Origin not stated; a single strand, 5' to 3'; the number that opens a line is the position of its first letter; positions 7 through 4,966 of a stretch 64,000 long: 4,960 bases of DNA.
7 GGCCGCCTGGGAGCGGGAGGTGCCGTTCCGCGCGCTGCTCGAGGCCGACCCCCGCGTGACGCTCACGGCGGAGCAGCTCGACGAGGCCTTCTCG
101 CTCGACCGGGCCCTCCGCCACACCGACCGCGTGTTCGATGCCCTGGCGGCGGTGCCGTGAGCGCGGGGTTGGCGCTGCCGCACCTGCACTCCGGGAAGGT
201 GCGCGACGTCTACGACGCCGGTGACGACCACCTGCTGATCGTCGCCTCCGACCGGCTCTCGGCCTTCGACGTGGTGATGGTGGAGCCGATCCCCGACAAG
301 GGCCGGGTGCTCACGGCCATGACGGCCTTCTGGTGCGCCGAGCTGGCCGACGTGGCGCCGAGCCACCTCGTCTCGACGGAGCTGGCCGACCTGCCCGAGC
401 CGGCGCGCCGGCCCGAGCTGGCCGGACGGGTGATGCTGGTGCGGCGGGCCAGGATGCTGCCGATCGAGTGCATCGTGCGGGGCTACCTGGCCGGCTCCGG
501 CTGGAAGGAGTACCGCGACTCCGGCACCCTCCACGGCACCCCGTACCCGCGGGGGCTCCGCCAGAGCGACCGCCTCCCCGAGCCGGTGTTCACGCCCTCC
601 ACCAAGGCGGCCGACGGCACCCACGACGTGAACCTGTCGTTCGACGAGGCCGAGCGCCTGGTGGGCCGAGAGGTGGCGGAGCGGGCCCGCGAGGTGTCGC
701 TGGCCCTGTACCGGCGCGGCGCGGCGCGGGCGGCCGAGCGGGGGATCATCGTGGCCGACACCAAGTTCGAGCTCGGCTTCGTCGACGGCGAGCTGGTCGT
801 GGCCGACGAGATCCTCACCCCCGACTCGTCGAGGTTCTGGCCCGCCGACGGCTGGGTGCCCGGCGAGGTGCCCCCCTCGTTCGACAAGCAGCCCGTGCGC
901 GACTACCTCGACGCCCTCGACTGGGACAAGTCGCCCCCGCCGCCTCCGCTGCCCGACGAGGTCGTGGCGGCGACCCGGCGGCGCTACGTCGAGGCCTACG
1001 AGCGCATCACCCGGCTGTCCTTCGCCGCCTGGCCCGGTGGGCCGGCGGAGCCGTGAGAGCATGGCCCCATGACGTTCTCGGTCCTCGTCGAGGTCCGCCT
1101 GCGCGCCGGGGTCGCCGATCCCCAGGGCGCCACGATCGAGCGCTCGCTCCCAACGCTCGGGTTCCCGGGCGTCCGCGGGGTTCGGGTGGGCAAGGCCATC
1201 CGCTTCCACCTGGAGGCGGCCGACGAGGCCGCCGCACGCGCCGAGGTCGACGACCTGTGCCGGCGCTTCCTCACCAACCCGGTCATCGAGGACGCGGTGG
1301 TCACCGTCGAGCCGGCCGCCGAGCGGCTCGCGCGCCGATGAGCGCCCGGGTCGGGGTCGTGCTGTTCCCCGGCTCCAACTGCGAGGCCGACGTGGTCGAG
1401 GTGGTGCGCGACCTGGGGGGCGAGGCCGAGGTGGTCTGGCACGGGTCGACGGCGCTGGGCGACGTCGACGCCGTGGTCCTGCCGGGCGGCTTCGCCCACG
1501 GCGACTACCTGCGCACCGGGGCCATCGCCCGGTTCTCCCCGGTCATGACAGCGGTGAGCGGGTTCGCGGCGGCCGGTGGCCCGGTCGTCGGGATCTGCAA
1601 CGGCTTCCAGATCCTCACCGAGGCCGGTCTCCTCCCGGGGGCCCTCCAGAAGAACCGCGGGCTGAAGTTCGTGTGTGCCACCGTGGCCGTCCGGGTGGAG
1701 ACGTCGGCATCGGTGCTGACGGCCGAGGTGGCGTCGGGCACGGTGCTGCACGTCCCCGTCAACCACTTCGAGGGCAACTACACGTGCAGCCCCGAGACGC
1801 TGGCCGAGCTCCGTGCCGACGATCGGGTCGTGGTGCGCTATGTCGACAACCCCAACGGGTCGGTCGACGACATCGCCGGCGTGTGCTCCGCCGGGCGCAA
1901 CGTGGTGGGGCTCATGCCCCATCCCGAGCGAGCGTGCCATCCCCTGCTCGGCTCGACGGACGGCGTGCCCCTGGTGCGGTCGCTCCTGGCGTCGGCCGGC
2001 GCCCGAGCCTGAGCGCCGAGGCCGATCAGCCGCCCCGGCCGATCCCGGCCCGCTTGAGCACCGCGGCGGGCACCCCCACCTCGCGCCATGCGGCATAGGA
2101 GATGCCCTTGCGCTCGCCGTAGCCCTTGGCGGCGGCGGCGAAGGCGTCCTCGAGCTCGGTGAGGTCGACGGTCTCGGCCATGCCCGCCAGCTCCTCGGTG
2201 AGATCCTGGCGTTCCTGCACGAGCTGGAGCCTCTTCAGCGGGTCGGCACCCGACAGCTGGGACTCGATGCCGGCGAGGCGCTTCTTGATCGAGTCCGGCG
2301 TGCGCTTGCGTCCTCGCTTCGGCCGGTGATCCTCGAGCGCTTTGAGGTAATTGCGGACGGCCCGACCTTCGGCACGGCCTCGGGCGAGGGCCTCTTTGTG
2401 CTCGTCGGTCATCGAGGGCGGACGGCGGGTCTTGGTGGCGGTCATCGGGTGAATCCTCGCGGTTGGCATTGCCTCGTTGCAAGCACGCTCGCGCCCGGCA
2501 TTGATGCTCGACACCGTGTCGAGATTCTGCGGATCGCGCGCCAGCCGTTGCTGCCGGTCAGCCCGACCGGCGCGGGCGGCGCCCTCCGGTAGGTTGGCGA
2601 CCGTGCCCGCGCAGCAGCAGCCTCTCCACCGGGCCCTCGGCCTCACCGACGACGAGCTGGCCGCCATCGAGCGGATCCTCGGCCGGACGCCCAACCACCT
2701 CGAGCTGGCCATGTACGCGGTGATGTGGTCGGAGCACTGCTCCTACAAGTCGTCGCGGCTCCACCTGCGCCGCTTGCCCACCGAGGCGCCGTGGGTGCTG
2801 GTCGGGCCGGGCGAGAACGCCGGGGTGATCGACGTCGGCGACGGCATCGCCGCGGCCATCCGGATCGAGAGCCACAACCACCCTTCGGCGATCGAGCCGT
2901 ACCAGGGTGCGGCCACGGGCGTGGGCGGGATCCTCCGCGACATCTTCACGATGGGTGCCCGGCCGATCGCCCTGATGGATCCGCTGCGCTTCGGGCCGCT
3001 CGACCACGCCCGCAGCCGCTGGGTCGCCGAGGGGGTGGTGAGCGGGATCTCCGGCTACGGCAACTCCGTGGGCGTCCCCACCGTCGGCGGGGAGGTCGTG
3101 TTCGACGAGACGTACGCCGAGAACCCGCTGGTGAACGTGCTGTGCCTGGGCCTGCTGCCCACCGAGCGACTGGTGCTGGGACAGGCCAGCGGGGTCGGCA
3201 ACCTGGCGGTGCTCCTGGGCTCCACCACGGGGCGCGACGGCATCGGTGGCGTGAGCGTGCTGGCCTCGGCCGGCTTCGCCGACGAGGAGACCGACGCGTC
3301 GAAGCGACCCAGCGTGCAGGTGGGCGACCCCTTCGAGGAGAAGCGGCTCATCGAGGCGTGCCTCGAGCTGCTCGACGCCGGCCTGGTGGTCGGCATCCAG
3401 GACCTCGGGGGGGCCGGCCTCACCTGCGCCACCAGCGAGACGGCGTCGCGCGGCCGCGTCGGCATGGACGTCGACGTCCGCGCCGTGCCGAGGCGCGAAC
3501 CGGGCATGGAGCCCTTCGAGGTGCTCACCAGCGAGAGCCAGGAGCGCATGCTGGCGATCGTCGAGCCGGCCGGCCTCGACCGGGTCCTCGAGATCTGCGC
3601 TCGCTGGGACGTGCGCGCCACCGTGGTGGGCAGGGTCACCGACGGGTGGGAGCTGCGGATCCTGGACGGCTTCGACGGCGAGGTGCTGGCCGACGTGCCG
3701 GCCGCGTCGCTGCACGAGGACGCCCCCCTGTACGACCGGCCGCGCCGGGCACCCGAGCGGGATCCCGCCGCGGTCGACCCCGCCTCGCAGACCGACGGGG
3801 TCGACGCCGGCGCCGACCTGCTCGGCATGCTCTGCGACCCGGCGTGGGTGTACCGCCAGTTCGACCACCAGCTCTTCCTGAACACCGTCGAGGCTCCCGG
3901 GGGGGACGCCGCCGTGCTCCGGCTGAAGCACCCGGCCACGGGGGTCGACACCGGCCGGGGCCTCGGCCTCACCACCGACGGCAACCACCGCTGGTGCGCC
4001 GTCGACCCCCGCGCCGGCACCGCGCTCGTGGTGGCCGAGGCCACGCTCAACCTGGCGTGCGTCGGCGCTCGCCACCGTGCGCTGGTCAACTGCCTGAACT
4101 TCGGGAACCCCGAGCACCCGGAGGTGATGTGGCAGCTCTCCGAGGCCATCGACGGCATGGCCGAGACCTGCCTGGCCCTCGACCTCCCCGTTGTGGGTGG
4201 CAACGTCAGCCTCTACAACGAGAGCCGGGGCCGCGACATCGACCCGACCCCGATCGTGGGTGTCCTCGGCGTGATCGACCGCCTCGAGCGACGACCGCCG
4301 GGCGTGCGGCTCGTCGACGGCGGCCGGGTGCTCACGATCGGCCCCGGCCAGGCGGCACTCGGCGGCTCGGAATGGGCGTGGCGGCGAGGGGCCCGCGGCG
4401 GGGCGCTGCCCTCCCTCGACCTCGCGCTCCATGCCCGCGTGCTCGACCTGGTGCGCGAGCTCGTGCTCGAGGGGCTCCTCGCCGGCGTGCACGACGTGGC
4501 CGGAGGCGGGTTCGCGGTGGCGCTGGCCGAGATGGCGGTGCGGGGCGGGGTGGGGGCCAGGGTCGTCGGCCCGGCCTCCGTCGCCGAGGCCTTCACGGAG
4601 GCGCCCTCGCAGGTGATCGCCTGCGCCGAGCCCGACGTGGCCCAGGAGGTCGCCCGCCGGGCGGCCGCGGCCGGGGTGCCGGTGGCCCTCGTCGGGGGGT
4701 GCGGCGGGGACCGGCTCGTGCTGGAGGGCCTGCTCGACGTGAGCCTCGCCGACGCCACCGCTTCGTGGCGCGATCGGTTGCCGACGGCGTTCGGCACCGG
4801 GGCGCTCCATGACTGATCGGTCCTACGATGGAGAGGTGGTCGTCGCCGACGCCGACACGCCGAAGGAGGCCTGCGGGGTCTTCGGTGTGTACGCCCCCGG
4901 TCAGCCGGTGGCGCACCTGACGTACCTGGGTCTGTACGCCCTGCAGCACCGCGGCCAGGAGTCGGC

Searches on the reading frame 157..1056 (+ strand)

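Call 61: search_protein_families(library=pfam, proteins=[window:157-1056:+], max_evalue=0.0001)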
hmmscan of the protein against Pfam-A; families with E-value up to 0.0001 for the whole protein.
window:157-1056:+ (299 aa): 1 family
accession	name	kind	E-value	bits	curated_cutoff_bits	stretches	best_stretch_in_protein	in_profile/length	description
PF01259.24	SAICAR_synt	-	1.3e-69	235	20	1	10-259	2-229/233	SAICAR synthetase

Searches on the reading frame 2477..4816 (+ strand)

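Call 61: search_protein_families(library=pfam, proteins=[window:2477-4816:+], max_evalue=0.0001)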
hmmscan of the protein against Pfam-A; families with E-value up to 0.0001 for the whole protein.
window:2477-4816:+ (779 aa): 3 families
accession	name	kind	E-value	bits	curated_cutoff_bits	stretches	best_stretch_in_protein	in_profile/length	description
PF00586.29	AIRS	-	1.1e-49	168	24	2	112-226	1-111/112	AIR synthase related protein, N-terminal domain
PF02769.27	AIRS_C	-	1.9e-47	161.8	23.1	2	240-395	2-153/156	AIR synthase related protein, C-terminal domain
PF18072.6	FGAR-AT_linker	-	7.4e-15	55.6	26.6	1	50-91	6-50/50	Formylglycinamide ribonucleotide amidotransferase linker domain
